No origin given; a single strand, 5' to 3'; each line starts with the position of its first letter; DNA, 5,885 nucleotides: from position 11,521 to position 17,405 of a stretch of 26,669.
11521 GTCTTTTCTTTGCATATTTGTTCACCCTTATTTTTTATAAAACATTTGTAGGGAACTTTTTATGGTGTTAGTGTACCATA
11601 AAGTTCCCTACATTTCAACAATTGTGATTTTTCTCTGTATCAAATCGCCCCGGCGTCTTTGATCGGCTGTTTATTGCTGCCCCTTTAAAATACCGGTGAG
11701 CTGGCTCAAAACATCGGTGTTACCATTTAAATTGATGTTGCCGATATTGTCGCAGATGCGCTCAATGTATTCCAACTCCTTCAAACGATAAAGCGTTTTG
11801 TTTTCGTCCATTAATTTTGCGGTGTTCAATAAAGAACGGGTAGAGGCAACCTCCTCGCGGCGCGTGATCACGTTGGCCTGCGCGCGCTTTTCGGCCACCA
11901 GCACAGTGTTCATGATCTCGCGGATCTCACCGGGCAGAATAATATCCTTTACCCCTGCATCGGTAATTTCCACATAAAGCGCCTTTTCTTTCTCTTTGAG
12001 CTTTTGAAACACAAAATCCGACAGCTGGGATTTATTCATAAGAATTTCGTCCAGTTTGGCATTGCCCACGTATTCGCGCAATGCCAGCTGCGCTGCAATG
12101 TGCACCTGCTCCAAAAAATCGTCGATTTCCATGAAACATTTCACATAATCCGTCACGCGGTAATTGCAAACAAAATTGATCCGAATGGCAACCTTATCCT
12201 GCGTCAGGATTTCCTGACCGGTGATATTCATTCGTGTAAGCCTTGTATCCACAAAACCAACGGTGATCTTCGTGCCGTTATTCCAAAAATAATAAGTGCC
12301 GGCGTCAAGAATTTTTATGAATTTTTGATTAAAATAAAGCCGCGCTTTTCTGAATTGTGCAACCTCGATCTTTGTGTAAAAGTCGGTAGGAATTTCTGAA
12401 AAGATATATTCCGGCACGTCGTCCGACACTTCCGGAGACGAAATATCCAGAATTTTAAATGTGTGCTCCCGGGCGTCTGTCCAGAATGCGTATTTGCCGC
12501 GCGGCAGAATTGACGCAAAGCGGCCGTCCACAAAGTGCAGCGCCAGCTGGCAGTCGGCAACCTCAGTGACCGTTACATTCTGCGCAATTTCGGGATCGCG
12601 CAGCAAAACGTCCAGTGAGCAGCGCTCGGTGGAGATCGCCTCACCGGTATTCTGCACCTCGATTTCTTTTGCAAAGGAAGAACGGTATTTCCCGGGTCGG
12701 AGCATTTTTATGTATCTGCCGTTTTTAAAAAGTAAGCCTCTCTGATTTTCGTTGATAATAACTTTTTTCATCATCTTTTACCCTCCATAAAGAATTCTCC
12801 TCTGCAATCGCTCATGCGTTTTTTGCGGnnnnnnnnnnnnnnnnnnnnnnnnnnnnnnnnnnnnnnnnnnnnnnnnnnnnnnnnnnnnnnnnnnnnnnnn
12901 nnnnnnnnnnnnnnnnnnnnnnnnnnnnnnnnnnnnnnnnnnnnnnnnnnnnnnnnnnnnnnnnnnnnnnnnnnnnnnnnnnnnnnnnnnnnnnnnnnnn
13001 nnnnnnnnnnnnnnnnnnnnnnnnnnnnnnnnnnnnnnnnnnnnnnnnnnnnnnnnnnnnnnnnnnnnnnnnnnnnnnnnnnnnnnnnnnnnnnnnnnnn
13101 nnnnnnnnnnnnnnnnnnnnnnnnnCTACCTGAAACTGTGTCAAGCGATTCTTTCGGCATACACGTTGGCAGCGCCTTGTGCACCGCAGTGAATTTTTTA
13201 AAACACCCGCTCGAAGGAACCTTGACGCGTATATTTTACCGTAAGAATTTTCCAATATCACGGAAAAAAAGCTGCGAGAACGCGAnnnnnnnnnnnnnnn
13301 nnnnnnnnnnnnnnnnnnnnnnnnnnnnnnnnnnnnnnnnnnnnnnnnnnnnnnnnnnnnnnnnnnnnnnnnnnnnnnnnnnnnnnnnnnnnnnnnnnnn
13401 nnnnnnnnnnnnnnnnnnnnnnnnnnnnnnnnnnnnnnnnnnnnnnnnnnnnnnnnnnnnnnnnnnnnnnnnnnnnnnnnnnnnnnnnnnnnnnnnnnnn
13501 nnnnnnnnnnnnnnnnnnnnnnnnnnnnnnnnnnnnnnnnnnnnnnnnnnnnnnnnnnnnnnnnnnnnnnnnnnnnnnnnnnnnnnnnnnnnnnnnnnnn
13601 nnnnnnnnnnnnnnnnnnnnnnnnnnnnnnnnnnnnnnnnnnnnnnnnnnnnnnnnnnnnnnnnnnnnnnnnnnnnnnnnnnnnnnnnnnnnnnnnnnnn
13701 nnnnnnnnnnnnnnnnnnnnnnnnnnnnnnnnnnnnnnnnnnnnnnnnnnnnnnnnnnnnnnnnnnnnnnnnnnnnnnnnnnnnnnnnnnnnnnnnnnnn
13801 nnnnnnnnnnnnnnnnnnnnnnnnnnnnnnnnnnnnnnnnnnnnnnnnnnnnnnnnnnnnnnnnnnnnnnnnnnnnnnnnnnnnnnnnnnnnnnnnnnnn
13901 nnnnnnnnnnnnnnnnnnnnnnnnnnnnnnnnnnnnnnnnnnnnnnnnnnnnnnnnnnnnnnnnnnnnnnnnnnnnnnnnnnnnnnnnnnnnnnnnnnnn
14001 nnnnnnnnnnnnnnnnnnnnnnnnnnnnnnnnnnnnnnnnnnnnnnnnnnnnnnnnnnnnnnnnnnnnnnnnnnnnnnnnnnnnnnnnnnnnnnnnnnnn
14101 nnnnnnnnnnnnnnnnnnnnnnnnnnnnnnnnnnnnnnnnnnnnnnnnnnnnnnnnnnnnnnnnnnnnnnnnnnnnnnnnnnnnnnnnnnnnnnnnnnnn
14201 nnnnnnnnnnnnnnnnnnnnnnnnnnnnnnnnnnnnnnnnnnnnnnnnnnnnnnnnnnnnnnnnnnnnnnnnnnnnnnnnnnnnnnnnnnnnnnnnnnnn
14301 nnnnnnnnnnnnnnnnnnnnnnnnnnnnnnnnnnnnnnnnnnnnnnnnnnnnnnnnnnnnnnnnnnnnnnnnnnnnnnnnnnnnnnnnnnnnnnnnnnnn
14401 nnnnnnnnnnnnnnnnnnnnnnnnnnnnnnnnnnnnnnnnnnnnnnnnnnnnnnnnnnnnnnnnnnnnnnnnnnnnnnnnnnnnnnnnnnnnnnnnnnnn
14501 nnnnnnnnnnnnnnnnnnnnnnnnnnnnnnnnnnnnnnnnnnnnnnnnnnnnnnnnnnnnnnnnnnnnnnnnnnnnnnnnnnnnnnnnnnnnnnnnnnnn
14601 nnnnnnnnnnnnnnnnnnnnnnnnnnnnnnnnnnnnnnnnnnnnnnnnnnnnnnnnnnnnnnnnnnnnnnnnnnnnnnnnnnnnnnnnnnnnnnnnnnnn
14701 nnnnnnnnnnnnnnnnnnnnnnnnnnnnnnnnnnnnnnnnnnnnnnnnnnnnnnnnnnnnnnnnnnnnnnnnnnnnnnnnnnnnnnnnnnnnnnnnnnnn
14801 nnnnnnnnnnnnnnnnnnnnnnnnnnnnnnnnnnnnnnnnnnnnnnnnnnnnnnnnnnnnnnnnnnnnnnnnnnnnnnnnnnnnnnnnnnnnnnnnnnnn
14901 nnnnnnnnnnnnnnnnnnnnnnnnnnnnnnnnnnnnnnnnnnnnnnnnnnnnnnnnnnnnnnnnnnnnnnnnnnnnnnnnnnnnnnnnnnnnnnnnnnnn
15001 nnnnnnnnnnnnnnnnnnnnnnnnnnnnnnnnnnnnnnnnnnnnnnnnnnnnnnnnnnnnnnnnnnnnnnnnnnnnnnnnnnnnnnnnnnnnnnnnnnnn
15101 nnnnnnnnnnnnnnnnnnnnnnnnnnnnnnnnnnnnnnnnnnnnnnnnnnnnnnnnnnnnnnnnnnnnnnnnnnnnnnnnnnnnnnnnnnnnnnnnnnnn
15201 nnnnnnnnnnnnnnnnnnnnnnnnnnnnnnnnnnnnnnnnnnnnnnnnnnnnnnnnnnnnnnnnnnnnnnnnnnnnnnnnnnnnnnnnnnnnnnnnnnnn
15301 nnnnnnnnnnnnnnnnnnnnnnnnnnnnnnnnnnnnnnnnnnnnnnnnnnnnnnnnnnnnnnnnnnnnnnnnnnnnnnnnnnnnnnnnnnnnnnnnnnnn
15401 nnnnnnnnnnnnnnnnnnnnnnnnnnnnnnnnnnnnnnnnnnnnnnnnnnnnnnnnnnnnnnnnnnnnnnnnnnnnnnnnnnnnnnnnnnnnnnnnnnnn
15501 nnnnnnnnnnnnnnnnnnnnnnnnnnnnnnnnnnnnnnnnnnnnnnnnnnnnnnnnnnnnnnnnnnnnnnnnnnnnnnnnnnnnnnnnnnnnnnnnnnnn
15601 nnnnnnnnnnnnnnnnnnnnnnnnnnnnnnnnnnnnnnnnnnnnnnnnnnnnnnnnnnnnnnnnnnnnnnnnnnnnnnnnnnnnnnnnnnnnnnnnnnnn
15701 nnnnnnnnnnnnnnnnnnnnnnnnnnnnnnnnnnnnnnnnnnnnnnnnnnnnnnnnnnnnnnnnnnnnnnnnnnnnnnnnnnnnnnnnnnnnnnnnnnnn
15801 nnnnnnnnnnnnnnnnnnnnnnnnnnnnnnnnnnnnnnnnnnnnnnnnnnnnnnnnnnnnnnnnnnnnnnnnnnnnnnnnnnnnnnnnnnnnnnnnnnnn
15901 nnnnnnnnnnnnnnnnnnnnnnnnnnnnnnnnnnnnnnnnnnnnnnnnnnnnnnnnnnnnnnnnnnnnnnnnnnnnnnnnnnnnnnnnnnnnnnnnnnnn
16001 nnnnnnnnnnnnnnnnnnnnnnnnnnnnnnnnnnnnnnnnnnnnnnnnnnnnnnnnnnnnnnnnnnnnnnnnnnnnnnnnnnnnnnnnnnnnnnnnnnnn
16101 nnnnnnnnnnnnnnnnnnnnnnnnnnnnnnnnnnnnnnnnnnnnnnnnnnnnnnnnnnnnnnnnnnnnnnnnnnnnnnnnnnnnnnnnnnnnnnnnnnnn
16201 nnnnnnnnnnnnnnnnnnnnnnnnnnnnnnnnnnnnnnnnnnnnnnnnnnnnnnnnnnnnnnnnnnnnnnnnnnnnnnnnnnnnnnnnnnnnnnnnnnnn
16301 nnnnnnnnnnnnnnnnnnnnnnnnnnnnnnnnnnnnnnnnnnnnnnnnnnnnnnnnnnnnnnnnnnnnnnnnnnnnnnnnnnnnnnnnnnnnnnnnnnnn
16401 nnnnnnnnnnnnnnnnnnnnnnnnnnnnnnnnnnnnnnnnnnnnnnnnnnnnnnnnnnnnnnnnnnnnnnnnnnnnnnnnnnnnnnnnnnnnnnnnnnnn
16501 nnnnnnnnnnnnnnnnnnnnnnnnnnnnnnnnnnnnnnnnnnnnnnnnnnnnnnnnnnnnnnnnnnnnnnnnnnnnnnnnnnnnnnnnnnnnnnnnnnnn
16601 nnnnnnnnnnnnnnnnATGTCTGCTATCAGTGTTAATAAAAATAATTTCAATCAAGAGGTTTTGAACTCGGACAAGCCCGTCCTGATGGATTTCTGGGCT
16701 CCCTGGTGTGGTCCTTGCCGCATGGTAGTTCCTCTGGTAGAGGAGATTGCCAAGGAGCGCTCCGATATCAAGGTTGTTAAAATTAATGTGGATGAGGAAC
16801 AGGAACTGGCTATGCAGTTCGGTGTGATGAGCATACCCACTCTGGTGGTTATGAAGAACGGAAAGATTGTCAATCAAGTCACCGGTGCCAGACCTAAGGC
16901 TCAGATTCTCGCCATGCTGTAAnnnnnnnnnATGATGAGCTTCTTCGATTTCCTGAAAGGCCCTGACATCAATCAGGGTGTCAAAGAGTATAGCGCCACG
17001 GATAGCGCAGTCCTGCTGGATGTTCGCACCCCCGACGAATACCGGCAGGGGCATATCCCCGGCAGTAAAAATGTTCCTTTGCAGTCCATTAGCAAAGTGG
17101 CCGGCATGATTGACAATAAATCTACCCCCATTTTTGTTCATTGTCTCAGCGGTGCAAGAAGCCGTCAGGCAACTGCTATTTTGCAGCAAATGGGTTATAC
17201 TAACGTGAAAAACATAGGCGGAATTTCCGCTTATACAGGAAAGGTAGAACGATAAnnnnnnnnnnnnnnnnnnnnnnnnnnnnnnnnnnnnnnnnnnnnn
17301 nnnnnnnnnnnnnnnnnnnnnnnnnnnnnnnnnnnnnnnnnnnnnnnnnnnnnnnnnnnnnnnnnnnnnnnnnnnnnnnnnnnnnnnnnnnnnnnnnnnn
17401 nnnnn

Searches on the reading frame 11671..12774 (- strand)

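Call 10: search_protein_families(library=pfam, proteins=[window:11671-12774:-], max_evalue=0.01)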
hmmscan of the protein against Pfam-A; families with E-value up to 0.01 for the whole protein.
window:11671-12774:- (367 aa): 2 families
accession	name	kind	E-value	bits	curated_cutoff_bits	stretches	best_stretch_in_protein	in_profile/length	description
PF01145.31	Band_7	-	3.8e-27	95.9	23.6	1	151-308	16-175/176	SPFH domain / Band 7 family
PF13421.11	Band_7_1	-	0.0059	16.7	24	0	217-290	130-205/211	SPFH domain-Band 7 family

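Call 54: search_protein_families(library=padloc, proteins=[window:11671-12774:-], max_evalue=0.01)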
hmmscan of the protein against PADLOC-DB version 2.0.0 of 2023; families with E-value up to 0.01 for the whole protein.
window:11671-12774:- (367 aa): 0 families

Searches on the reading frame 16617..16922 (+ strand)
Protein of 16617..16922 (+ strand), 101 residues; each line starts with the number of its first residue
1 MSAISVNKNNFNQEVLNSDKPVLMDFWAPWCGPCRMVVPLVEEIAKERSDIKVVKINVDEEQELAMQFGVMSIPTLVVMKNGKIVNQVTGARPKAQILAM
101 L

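Call 10: search_protein_families(library=pfam, proteins=[window:16617-16922:+], max_evalue=0.01)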
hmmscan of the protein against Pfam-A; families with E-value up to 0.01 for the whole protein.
window:16617-16922:+ (101 aa): 12 families
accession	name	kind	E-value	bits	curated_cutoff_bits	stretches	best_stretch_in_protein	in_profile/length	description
PF00085.26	Thioredoxin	-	1.8e-33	115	23.5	1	4-100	3-100/103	Thioredoxin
PF14595.12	Thioredoxin_9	-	1.1e-10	42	25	1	22-95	44-120/129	Thioredoxin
PF13098.12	Thioredoxin_2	-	1.3e-10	41.9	27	1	18-101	4-104/104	Thioredoxin-like domain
PF13905.12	Thioredoxin_8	-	5.3e-10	39.9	27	1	20-63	2-48/94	Thioredoxin-like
PF13192.12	Thioredoxin_3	-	3.1e-08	34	24.8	1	29-95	8-68/76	Thioredoxin domain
PF08534.16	Redoxin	-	2.4e-06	27.8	26.6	1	8-65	18-77/148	Redoxin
PF00578.27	AhpC-TSA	-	9.1e-05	22.8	26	1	16-65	23-74/124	AhpC/TSA family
PF07449.17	HyaE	-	0.00011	22.6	22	1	39-93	51-104/108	Hydrogenase-1 expression protein HyaE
PF13728.12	TraF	-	0.00027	21.3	23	1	19-82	129-202/224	F plasmid transfer operon protein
PF05768.20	Glrx-like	-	0.0015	19.3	26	1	29-81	8-58/77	Glutaredoxin-like domain (DUF836)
PF00462.30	Glutaredoxin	-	0.0021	18.6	22.9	1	26-79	4-56/60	Glutaredoxin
PF13899.12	Thioredoxin_7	-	0.003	18.1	27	1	17-79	15-81/83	Thioredoxin-like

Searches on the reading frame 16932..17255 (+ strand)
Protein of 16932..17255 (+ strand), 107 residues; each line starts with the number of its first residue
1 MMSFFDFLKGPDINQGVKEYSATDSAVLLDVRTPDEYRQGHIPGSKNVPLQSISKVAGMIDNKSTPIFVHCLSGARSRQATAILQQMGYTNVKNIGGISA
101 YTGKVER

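Call 10: search_protein_families(library=pfam, proteins=[window:16932-17255:+], max_evalue=0.01)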
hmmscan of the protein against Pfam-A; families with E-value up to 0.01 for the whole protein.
window:16932-17255:+ (107 aa): 1 family
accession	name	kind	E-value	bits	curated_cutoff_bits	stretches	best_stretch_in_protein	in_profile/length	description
PF00581.25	Rhodanese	-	2.8e-19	69.9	22.2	1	18-102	6-100/102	Rhodanese-like domain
